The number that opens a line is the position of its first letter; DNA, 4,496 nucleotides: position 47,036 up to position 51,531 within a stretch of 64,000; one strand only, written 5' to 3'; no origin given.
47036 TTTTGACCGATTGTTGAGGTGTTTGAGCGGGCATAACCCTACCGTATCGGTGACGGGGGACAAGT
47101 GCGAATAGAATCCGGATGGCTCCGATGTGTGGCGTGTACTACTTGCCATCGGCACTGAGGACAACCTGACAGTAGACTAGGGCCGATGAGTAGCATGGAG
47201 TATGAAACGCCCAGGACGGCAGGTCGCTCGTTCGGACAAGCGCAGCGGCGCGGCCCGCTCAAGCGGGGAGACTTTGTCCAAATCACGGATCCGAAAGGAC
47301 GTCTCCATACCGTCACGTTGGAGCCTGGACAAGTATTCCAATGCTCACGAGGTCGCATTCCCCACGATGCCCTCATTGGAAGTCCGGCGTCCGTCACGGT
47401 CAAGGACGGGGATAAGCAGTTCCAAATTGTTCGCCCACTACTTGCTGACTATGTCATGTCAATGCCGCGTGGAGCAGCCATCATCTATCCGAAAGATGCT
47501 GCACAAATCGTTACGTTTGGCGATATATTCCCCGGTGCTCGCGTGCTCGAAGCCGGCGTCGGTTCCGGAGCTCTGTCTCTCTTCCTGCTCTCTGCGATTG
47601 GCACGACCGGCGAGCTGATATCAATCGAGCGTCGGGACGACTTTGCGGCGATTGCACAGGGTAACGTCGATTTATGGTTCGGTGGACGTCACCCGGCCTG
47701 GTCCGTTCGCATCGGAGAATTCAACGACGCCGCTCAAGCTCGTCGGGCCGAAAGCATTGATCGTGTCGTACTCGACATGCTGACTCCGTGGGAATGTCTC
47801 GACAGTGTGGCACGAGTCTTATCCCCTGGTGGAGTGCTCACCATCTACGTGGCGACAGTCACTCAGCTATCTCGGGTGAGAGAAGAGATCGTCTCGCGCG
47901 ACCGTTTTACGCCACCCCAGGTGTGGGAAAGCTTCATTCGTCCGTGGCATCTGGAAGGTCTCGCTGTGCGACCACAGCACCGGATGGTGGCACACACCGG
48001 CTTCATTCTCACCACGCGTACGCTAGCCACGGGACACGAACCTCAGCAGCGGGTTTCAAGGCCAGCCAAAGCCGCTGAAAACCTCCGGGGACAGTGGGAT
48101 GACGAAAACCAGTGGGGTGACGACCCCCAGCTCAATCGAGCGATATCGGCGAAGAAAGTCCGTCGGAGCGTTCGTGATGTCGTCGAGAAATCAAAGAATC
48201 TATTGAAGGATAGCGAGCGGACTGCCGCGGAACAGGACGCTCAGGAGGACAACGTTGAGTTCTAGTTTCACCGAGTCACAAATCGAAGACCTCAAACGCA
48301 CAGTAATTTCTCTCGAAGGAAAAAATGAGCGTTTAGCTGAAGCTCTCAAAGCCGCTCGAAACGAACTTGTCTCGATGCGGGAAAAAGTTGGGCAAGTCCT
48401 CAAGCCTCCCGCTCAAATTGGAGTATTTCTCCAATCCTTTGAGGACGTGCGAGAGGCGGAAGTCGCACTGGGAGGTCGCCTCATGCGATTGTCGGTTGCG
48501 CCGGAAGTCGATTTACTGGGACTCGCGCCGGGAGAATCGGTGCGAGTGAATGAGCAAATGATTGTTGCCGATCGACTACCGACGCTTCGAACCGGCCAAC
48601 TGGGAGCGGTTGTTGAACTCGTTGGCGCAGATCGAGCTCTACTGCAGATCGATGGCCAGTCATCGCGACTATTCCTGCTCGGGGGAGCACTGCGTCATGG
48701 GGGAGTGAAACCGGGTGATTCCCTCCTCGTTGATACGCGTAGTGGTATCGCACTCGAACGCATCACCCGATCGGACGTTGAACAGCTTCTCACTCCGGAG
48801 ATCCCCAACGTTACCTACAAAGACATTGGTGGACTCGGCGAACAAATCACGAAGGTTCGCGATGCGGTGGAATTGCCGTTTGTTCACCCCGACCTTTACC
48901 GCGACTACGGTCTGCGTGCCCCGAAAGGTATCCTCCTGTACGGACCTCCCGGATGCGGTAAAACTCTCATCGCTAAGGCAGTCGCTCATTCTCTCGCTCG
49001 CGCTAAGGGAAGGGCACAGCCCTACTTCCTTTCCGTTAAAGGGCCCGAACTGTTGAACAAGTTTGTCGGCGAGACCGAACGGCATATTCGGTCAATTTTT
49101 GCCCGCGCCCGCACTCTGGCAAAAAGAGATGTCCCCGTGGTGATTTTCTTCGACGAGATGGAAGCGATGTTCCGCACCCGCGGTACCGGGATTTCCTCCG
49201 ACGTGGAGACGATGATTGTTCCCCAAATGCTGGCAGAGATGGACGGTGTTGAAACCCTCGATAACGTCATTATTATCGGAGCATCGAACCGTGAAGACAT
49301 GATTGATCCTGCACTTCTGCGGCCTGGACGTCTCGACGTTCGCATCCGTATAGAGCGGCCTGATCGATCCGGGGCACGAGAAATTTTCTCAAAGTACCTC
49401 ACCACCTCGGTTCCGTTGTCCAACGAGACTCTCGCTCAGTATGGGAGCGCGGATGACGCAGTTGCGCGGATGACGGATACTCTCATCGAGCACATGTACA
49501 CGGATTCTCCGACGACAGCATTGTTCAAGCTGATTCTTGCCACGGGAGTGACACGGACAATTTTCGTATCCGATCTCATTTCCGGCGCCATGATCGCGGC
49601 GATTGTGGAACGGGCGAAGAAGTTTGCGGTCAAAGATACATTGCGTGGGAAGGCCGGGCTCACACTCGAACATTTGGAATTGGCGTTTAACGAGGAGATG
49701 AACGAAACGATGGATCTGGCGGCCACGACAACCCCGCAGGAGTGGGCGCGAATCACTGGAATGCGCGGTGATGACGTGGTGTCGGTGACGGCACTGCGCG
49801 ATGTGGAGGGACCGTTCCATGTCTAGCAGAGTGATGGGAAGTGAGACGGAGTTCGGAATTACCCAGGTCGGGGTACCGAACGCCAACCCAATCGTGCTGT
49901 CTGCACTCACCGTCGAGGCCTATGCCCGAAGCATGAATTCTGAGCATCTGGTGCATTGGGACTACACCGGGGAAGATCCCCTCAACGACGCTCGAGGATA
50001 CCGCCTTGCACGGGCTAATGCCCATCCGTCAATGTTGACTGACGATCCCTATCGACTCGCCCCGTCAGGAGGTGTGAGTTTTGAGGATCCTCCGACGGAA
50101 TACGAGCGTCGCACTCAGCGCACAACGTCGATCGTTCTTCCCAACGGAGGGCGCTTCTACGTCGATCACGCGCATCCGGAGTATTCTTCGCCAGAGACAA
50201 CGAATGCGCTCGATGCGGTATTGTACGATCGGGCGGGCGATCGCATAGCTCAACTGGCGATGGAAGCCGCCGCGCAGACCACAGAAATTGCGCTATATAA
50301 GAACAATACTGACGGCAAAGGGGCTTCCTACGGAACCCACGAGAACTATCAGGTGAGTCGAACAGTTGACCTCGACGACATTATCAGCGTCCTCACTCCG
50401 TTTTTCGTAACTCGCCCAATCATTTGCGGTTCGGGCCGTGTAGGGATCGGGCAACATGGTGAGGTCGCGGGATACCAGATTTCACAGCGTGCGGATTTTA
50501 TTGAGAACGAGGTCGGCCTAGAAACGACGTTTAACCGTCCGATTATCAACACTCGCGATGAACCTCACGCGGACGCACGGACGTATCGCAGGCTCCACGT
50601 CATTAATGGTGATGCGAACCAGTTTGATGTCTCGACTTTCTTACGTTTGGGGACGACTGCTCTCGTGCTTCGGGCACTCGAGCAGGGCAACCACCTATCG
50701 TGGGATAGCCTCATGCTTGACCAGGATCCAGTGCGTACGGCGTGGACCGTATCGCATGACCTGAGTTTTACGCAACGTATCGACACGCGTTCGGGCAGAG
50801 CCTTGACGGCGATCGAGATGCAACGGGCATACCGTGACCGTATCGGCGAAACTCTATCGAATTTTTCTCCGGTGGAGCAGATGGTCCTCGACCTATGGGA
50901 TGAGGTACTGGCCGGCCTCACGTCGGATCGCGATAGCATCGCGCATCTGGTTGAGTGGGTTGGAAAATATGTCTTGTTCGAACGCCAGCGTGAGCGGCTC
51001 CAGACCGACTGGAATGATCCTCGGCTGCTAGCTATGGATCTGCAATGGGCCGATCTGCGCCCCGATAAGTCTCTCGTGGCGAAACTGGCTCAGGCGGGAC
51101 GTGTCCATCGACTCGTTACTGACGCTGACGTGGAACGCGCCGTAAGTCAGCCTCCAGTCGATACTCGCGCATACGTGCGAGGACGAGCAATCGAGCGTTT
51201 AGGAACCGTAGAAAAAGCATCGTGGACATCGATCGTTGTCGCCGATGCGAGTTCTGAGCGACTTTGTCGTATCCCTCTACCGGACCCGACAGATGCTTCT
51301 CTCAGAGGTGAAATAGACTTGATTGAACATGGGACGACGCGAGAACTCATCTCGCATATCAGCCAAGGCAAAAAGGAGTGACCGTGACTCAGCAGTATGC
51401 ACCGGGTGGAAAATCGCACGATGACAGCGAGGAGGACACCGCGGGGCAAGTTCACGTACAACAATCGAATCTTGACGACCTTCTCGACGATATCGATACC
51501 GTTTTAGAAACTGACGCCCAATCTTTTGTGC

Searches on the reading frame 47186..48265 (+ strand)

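Call 98: search_protein_families(library=pfam, proteins=[window:47186-48265:+], max_evalue=0.00001)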
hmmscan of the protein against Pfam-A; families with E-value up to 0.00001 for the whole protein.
window:47186-48265:+ (359 aa): 3 families
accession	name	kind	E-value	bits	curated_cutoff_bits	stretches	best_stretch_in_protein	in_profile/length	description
PF14801.12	TrmI-like_N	-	7.9e-19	67.8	24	1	23-71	1-49/50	TrmI-like N-terminal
PF08704.16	GCD14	-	4.5e-12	46.6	26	1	91-238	15-162/247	tRNA methyltransferase complex GCD14 subunit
PF01135.25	PCMT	-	1.9e-07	31.5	20.3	1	87-161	44-118/210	Protein-L-isoaspartate(D-aspartate) O-methyltransferase (PCMT)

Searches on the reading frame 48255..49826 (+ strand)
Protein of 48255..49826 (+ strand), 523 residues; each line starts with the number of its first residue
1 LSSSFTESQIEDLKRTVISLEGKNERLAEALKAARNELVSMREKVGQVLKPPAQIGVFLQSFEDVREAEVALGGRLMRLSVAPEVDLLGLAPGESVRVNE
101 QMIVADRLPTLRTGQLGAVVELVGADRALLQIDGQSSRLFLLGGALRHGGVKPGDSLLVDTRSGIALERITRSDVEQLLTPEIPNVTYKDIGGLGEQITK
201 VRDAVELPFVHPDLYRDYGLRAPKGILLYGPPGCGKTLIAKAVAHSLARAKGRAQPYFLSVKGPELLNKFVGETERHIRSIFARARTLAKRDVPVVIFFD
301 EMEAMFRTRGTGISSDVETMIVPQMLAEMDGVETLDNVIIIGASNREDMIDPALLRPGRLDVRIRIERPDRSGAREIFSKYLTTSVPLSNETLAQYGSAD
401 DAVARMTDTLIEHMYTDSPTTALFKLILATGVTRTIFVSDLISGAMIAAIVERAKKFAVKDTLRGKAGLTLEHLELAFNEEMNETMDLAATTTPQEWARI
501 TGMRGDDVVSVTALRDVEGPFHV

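Call 97: search_protein_families(library=pfam, proteins=[window:48255-49826:+], max_evalue=0.00001)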
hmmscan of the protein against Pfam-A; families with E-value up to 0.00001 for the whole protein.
window:48255-49826:+ (523 aa): 4 families
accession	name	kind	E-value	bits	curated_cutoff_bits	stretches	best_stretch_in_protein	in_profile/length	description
PF00004.35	AAA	-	1.6e-37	129.3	21.2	1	226-367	1-130/131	ATPase family associated with various cellular activities (AAA)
PF17758.7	Prot_ATP_ID_OB_N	-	2e-15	56.7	23.4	1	54-115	1-62/62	Proteasomal ATPase OB N-terminal domain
PF16450.11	Prot_ATP_ID_OB_C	-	9e-11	41.9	23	1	117-170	2-55/56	Proteasomal ATPase OB C-terminal domain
PF13191.12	AAA_16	-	1.3e-07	32.8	32.6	1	220-303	21-142/167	AAA ATPase domain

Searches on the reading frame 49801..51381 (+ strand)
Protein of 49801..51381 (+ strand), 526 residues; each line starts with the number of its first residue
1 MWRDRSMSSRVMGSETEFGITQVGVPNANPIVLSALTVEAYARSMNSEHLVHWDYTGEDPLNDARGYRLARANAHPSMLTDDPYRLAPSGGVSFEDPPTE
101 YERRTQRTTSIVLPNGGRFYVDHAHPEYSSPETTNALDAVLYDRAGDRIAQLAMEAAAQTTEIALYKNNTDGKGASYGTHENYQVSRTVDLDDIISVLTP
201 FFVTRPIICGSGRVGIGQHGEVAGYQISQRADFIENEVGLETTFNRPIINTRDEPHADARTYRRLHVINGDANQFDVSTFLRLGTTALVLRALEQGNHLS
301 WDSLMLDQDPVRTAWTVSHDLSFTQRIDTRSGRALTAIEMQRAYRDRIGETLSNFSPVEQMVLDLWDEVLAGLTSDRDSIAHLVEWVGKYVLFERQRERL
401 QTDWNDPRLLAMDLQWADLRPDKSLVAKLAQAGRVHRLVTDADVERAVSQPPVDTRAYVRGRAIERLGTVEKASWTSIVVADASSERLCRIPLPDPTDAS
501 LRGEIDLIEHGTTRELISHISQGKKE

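Call 98: search_protein_families(library=pfam, proteins=[window:49801-51381:+], max_evalue=0.00001)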
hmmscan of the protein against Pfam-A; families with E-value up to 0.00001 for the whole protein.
window:49801-51381:+ (526 aa): 1 family
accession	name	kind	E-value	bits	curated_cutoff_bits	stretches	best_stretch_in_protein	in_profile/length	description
PF03136.20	Pup_ligase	-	2.8e-164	547.7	25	1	10-478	1-440/441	Pup-ligase protein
